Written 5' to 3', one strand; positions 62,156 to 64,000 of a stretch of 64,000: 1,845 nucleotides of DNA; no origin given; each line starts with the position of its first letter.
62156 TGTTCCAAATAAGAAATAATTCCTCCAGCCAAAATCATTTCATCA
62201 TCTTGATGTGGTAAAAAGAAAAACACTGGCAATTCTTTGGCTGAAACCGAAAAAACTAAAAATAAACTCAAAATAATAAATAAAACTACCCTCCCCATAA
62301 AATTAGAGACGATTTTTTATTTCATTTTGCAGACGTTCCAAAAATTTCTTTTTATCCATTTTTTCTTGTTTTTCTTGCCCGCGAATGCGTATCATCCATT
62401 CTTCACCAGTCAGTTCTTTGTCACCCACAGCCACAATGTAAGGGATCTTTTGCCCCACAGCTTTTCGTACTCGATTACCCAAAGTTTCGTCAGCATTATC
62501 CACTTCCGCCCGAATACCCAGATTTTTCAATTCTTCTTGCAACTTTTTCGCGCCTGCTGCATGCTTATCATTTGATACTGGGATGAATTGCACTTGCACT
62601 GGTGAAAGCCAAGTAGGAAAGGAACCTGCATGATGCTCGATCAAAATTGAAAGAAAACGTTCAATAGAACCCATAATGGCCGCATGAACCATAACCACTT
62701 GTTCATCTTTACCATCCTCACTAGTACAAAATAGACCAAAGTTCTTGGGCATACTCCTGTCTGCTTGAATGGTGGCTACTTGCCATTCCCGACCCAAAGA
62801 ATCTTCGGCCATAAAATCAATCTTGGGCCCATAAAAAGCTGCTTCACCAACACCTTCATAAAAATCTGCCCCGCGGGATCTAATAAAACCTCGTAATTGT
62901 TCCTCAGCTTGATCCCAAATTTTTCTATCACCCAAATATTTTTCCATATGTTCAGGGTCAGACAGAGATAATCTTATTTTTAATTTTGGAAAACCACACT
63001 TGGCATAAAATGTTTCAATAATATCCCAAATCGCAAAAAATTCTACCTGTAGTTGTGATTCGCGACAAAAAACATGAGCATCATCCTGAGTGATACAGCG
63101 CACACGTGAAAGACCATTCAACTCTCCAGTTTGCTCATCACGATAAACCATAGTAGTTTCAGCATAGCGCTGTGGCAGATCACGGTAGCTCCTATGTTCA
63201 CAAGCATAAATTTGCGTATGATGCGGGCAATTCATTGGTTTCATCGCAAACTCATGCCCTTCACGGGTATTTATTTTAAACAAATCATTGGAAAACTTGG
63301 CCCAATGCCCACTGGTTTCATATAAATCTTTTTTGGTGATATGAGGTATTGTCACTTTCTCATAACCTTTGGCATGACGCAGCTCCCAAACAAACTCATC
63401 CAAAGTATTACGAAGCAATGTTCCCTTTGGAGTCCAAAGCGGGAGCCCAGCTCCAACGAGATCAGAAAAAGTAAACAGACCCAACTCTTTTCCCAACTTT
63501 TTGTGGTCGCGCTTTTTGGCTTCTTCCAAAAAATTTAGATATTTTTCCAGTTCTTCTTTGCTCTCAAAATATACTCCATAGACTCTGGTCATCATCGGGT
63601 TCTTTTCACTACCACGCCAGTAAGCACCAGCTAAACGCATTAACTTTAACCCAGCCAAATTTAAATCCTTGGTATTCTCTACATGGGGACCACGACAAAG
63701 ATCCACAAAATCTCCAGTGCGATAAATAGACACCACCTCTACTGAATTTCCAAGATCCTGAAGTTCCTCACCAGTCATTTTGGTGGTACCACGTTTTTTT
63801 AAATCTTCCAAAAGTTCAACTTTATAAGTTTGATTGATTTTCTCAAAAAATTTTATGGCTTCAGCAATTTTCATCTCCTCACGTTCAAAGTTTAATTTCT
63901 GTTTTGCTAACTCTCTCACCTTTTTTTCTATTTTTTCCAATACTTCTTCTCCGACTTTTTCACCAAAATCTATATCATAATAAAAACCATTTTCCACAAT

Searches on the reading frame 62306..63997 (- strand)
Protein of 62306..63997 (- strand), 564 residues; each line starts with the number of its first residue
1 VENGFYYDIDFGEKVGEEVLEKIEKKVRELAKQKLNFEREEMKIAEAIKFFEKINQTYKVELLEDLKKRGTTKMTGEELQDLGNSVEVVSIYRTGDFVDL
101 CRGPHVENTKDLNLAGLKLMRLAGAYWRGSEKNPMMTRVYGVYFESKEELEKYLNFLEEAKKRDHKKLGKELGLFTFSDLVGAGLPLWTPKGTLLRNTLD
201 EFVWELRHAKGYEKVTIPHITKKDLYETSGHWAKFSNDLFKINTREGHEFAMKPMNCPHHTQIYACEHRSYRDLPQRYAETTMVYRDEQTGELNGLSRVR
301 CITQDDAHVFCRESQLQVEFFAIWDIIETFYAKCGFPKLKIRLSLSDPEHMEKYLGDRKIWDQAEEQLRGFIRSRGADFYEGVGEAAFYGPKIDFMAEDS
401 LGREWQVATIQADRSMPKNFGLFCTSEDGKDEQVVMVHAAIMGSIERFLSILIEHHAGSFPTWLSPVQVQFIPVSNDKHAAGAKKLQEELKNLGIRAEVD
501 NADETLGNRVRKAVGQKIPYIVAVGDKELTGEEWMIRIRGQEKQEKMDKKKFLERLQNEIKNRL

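Call 65: search_protein_families(library=pfam, proteins=[window:62306-63997:-], max_evalue=0.001)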
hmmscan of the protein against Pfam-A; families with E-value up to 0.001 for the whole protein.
window:62306-63997:- (564 aa): 3 families
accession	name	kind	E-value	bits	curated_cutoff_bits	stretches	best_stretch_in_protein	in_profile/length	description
PF00587.30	tRNA-synt_2b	-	2.3e-45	155.3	29.3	1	240-456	1-179/179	tRNA synthetase class II core domain (G, H, P, S and T)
PF03129.25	HGTP_anticodon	-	1.2e-17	64.2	21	1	468-558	1-93/94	Anticodon binding domain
PF07973.19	tRNA_SAD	-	1e-12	48.2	24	1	89-140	1-44/44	Threonyl and Alanyl tRNA synthetase second additional domain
